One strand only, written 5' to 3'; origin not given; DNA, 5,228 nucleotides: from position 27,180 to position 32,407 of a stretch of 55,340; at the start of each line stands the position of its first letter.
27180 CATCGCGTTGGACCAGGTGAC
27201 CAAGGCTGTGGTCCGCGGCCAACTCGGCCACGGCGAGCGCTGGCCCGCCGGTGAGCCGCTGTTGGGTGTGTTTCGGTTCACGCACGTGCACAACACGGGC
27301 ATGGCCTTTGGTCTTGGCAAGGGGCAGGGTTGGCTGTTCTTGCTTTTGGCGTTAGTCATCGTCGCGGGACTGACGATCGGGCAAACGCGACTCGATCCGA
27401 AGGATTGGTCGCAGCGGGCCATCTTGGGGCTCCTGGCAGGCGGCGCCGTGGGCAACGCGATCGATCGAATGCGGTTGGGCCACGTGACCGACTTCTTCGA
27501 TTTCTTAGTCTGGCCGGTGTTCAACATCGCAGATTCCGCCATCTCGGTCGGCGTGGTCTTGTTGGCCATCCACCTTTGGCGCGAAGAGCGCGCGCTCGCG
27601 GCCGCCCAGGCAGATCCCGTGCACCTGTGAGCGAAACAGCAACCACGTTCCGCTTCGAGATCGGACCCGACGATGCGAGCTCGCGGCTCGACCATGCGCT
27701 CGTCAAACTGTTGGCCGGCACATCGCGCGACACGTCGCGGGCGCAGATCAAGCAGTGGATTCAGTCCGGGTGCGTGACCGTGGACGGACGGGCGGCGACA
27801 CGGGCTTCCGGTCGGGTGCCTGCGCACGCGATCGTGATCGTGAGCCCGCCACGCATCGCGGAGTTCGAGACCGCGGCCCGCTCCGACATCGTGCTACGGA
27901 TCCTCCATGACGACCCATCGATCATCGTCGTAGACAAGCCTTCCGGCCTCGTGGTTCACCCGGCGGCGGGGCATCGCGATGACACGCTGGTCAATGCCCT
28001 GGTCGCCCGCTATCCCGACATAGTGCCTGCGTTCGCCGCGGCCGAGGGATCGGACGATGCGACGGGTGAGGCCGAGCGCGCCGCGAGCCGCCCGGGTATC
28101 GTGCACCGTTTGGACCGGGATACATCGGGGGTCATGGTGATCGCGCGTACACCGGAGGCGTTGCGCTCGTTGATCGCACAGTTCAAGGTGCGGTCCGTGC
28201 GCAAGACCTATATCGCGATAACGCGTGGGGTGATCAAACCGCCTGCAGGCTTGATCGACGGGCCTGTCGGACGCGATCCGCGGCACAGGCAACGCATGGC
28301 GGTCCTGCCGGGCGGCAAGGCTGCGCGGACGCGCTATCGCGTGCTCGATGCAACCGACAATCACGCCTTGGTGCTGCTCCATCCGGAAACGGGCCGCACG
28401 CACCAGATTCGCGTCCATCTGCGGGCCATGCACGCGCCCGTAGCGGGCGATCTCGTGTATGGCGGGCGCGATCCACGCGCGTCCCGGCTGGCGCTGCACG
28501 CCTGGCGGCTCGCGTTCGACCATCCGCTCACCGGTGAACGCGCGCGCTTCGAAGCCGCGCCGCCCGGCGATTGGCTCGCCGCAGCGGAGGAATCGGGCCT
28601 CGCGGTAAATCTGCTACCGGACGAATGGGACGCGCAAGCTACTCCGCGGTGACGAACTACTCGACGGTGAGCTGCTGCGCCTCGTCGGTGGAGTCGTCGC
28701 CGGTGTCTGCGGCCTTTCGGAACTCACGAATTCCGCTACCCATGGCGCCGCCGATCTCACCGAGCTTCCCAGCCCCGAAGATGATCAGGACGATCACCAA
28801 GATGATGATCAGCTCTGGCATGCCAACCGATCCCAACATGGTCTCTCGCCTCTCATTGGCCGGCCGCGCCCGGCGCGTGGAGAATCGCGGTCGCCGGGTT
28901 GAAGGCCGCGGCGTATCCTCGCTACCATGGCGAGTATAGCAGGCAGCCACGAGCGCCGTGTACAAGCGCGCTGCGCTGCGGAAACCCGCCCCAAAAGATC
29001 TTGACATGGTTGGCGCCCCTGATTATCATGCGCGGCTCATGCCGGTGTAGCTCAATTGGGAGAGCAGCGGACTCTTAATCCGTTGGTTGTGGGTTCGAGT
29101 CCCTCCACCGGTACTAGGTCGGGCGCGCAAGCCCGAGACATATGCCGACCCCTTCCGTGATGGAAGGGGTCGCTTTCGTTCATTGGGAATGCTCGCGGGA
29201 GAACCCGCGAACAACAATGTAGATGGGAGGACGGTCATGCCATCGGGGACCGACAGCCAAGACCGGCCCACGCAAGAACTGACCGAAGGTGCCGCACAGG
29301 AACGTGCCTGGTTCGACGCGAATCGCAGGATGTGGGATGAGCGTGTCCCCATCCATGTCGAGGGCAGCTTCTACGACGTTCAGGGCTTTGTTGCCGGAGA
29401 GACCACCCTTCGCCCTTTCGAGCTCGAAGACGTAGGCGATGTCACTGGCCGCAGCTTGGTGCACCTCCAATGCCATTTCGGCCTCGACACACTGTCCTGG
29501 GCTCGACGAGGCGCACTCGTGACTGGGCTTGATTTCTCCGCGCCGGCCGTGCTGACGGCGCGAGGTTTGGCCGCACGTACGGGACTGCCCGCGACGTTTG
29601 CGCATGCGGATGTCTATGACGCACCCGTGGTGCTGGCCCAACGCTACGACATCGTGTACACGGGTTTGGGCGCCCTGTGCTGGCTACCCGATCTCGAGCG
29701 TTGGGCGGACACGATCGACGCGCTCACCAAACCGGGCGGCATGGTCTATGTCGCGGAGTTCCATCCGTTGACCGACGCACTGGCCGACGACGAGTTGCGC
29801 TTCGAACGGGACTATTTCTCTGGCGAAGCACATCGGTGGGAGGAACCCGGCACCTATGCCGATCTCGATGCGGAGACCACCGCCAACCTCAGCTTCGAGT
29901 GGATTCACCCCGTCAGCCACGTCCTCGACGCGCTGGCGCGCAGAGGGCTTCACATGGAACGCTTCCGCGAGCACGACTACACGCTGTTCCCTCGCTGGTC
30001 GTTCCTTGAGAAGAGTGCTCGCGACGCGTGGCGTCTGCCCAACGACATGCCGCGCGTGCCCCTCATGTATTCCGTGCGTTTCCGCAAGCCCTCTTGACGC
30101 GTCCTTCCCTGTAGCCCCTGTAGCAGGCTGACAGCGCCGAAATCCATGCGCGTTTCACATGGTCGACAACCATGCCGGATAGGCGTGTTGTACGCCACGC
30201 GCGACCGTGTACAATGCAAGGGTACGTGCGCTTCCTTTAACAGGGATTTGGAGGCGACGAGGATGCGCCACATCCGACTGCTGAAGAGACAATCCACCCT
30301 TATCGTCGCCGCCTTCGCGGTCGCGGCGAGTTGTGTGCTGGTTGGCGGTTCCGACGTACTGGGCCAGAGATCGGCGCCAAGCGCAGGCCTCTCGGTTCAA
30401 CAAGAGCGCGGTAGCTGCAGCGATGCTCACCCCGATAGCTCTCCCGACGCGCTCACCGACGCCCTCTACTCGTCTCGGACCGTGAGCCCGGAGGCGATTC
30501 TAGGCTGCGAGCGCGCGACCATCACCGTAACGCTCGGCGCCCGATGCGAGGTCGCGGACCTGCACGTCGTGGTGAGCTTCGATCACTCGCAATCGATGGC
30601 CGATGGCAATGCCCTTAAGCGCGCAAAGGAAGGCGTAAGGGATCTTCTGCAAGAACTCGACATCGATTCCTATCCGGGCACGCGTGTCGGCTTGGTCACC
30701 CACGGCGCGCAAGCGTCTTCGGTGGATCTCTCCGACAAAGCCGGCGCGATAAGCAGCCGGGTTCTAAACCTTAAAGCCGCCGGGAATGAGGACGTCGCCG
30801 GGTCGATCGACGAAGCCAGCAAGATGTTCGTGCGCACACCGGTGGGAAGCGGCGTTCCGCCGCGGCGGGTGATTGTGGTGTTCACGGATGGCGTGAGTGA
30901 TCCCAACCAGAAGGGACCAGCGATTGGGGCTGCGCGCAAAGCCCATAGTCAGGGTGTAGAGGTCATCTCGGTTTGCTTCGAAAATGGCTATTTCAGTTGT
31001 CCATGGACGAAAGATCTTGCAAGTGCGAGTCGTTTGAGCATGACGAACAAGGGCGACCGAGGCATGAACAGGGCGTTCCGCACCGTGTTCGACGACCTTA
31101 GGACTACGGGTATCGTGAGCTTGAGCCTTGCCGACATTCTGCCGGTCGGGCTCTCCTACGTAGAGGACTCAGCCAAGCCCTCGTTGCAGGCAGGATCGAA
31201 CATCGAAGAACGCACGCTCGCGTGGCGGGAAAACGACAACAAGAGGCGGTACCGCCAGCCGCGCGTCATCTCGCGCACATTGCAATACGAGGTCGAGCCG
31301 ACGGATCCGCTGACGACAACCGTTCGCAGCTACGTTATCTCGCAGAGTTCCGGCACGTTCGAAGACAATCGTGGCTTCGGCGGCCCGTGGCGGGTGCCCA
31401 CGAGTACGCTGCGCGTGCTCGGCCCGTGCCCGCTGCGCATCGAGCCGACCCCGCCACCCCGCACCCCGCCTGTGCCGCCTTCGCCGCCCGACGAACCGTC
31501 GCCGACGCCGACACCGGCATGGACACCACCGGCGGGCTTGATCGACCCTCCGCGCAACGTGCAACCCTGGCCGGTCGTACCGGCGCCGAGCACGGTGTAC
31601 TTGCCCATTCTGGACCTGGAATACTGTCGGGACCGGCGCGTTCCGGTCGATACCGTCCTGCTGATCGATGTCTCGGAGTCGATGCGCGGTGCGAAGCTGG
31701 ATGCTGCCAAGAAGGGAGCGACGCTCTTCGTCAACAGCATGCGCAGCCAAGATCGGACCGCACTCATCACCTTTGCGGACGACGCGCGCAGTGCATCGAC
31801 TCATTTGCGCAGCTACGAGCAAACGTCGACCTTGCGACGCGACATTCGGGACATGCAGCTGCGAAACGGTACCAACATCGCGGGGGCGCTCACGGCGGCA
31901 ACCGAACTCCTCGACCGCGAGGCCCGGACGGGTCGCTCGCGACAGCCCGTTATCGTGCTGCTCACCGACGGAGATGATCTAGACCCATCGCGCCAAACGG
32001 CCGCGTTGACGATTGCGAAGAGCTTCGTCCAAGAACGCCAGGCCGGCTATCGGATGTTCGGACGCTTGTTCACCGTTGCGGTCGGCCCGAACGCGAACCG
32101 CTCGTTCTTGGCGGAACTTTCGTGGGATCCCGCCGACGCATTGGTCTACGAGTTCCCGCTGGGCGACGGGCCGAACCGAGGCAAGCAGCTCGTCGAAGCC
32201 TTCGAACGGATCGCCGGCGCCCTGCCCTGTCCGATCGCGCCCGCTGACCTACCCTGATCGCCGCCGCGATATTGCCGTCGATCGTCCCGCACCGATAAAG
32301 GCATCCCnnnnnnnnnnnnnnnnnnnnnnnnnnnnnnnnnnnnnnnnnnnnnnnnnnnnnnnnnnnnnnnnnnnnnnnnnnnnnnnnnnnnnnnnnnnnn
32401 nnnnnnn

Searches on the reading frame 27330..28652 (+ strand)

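Call 10: search_protein_families(library=pfam, proteins=[window:27330-28652:+], max_evalue=0.001)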
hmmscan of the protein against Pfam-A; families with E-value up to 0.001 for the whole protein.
window:27330-28652:+ (440 aa): 2 families
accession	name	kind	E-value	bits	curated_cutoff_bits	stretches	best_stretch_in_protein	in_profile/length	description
PF00849.27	PseudoU_synth_2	-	4.2e-32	111.9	26.8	1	198-365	2-151/152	RNA pseudouridylate synthase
PF01479.30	S4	-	7.6e-06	26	22.8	1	135-166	14-45/48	S4 domain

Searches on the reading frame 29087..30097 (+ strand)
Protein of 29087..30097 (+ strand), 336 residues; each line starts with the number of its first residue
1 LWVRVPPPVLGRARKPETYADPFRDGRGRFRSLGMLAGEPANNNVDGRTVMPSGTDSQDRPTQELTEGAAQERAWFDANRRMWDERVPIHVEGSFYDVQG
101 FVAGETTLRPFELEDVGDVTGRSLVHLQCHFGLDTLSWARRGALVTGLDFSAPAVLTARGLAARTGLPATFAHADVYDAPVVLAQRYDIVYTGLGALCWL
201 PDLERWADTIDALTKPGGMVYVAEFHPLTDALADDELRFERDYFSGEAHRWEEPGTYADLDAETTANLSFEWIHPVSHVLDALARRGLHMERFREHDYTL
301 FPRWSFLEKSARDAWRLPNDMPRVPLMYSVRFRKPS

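Call 22: search_protein_families(library=pfam, proteins=[window:29087-30097:+], max_evalue=0.001)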
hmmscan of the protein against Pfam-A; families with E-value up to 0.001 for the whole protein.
window:29087-30097:+ (336 aa): 4 families
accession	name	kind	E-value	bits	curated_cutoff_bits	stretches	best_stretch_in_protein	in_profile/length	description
PF13649.12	Methyltransf_25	-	9.8e-10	39.4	27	1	129-218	6-97/97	Methyltransferase domain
PF08242.18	Methyltransf_12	-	3.3e-09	37.8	30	1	126-220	2-98/98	Methyltransferase domain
PF08241.18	Methyltransf_11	-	4.8e-09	37.2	21.2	1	128-221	4-94/95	Methyltransferase domain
PF13847.12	Methyltransf_31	-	6.7e-05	23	27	1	135-226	18-113/145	Methyltransferase domain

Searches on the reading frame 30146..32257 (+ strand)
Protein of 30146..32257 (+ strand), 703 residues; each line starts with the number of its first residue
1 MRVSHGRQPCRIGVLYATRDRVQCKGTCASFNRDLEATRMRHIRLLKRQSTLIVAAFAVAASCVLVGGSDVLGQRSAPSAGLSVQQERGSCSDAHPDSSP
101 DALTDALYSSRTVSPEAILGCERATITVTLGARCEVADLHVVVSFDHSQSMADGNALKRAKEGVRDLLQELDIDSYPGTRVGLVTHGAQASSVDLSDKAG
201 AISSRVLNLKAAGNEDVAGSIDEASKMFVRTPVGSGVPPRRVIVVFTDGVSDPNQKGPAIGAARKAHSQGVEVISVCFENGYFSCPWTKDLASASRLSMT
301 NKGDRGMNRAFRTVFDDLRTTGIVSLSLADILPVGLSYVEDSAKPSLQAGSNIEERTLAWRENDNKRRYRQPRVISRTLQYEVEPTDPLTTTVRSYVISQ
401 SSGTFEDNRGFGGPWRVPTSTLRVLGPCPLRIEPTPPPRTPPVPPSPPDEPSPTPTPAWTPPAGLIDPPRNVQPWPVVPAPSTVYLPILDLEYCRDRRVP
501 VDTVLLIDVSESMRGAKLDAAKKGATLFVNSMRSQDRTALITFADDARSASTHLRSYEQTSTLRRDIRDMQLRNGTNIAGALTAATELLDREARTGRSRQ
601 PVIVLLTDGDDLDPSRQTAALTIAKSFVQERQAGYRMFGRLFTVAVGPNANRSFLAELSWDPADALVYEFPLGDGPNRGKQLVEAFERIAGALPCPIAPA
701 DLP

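Call 22: search_protein_families(library=pfam, proteins=[window:30146-32257:+], max_evalue=0.001)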
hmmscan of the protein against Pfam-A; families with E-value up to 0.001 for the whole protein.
window:30146-32257:+ (703 aa): 4 families
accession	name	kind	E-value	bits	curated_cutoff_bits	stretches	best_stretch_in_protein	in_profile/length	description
PF00092.34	VWA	-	6.7e-31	108.3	23.8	2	502-670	1-162/174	von Willebrand factor type A domain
PF13519.12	VWA_2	-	1.6e-30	106.3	27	2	503-609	1-106/107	von Willebrand factor type A domain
PF13768.12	VWA_3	-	1.6e-09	38.4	27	1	504-656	4-143/155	von Willebrand factor type A domain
PF05762.20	VWA_CoxE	-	9.2e-08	32.2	26.4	1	488-619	43-169/222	VWA domain containing CoxE-like protein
